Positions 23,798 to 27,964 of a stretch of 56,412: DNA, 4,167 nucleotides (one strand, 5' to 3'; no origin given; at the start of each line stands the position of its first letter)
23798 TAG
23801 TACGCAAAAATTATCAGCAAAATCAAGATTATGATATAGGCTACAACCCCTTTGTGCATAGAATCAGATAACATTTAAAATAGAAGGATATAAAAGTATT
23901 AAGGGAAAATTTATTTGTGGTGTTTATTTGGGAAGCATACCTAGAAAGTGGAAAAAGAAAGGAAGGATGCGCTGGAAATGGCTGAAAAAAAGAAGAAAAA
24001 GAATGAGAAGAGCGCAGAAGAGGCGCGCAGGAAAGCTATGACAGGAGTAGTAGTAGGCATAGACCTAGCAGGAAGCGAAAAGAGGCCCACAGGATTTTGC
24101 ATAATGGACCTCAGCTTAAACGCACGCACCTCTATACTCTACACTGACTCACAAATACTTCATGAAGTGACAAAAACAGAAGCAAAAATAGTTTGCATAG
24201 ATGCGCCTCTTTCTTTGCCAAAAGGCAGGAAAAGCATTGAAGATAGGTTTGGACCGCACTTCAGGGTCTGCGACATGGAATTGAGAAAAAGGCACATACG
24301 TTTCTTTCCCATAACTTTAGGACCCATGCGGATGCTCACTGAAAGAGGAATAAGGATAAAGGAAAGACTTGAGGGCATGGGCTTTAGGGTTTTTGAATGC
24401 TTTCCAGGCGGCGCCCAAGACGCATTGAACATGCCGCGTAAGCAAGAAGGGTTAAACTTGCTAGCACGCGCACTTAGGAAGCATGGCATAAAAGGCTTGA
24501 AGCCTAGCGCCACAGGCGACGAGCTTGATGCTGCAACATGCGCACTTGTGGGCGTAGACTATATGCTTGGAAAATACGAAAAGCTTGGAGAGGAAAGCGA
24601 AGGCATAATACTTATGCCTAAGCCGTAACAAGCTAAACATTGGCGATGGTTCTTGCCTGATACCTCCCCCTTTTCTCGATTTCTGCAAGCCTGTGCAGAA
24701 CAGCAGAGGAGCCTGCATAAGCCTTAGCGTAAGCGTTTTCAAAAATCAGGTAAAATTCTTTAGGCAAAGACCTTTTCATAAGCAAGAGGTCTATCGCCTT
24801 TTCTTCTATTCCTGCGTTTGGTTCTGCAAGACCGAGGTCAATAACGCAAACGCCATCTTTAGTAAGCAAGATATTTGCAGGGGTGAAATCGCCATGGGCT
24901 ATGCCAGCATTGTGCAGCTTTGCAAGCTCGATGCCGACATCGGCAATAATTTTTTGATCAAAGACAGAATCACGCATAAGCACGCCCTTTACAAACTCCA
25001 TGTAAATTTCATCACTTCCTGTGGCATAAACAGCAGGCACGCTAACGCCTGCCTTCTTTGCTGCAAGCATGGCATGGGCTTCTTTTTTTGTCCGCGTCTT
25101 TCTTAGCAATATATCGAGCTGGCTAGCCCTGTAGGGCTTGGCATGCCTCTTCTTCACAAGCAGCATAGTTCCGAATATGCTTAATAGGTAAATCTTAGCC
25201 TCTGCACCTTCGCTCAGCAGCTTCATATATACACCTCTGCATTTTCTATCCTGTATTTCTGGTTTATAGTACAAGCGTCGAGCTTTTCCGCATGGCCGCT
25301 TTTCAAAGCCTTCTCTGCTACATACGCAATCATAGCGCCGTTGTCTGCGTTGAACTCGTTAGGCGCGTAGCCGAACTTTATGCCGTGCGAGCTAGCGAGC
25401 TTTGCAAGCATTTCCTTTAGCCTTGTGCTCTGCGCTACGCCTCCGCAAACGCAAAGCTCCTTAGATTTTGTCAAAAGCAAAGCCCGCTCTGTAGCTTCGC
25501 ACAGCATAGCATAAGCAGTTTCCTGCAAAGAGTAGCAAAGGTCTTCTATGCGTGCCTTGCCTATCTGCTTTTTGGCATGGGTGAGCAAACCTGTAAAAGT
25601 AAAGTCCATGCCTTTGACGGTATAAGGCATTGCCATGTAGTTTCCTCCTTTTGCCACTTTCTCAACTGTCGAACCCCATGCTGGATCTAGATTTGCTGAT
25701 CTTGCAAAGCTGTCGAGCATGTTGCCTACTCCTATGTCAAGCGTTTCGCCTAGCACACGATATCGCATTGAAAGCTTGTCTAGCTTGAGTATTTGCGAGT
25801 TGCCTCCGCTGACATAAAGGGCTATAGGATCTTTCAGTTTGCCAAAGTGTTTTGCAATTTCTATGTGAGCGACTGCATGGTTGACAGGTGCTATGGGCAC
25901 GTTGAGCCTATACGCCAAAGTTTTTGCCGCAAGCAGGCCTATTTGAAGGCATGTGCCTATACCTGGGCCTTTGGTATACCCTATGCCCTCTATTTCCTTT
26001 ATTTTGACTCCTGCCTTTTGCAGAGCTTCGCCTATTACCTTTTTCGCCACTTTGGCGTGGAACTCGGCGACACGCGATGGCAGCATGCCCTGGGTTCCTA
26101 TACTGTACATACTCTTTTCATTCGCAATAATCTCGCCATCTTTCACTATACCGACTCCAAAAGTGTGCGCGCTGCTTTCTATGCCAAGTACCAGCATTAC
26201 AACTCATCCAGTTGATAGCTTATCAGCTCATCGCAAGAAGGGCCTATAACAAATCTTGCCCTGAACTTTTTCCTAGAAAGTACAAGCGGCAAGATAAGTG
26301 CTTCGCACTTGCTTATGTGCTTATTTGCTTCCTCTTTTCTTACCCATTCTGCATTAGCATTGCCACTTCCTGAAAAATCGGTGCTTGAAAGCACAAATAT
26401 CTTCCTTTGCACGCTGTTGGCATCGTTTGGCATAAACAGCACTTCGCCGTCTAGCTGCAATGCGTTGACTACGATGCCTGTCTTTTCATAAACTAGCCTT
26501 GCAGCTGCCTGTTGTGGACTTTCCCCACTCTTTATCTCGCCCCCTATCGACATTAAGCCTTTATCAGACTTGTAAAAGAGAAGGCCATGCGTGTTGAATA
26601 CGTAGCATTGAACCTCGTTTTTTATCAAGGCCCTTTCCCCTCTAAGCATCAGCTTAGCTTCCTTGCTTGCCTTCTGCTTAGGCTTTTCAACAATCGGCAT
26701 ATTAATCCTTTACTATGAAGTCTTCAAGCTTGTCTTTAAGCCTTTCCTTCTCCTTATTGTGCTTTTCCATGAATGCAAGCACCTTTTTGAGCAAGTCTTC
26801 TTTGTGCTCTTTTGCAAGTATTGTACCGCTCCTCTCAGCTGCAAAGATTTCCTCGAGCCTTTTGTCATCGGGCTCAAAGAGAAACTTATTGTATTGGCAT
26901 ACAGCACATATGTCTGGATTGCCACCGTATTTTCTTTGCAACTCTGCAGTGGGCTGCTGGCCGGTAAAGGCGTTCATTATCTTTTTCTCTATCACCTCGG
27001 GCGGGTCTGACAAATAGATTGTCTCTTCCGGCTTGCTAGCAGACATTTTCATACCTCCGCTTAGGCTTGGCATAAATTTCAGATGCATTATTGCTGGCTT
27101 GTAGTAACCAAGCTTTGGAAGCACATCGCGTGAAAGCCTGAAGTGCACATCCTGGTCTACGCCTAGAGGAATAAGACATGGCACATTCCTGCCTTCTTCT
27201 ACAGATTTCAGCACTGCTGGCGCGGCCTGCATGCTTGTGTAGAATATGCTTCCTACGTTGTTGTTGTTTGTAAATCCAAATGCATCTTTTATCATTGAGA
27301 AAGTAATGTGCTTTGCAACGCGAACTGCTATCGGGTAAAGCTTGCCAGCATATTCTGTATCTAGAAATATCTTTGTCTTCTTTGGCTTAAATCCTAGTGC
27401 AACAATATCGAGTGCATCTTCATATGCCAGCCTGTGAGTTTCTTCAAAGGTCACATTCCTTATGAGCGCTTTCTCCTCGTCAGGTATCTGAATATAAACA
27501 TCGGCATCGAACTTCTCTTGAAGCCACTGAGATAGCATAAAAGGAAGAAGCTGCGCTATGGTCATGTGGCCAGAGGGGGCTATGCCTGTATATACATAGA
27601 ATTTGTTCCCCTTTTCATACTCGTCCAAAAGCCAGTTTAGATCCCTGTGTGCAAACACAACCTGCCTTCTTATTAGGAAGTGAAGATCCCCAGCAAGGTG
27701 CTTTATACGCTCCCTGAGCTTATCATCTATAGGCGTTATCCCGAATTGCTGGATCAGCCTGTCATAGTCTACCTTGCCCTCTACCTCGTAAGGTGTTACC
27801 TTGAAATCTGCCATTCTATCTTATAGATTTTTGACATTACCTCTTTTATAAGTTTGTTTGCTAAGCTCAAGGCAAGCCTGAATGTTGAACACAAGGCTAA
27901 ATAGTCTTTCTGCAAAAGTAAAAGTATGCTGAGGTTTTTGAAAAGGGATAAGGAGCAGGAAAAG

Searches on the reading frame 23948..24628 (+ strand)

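Call 76: search_protein_families(library=pfam, proteins=[window:23948-24628:+], max_evalue=0.001)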
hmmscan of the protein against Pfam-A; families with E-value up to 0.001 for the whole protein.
window:23948-24628:+ (226 aa): 1 family
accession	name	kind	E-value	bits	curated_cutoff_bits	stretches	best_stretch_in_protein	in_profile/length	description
PF04250.19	DUF429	-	8.7e-09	35.9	23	1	37-216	1-211/214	Protein of unknown function (DUF429)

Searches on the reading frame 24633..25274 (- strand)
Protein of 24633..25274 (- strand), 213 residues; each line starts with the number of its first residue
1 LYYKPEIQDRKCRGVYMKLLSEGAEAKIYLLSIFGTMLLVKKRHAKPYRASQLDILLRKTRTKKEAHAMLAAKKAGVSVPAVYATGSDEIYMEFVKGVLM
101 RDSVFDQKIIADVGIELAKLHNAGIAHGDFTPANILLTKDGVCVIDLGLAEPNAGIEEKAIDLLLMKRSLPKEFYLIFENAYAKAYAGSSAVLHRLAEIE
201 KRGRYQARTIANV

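Call 76: search_protein_families(library=pfam, proteins=[window:24633-25274:-], max_evalue=0.001)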
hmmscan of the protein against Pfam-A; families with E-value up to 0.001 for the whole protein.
window:24633-25274:- (213 aa): 6 families
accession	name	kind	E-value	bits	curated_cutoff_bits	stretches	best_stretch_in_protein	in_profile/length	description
PF01163.29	RIO1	-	3.1e-11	43.7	22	1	57-148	50-149/187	RIO domain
PF06293.20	Kdo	-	3.6e-09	36.8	21.3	1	106-169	120-189/207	Lipopolysaccharide kinase (Kdo/WaaP) family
PF01636.29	APH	-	6.1e-09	36.4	23.2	1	124-182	169-229/239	Phosphotransferase enzyme family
PF03109.22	ABC1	-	4.6e-05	23.1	22.9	1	62-151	116-215/244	ABC1 atypical kinase-like domain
PF00069.31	Pkinase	-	0.00011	22.1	31.7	1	107-151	101-146/263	Protein kinase domain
PF06176.17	WaaY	-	0.00017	21.7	20.3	1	91-169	121-198/229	Lipopolysaccharide core biosynthesis protein (WaaY)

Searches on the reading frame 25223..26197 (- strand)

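Call 76: search_protein_families(library=pfam, proteins=[window:25223-26197:-], max_evalue=0.001)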
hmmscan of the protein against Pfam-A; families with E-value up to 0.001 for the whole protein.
window:25223-26197:- (324 aa): 2 families
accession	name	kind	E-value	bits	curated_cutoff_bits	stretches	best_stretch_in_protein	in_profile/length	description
PF00814.31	TsaD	-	2.2e-69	234.5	24.8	1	24-292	7-264/264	tRNA N6-adenosine threonylcarbamoyltransferase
PF22521.2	HypF_C_2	-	0.00042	20.6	27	1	178-276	123-225/241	Carbamoyltransferase, Kae1-like Domain, second subdomain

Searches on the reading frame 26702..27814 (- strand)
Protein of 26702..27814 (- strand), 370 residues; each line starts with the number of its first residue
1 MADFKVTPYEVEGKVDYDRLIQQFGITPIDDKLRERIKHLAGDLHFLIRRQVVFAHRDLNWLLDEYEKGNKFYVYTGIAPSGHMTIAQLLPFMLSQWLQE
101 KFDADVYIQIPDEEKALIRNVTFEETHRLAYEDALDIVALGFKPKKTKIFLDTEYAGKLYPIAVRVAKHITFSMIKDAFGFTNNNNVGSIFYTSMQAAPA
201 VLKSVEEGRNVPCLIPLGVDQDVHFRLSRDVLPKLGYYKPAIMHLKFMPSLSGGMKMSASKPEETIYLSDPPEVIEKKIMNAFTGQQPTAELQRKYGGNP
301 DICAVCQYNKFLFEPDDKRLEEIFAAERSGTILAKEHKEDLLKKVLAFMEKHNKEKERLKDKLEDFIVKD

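Call 76: search_protein_families(library=pfam, proteins=[window:26702-27814:-], max_evalue=0.001)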
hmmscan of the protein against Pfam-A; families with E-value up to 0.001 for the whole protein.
window:26702-27814:- (370 aa): 1 family
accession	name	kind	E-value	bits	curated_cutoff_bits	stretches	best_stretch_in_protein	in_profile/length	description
PF00579.31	tRNA-synt_1b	-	1.9e-32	113.2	21.1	1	69-348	3-290/292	tRNA synthetases class I (W and Y)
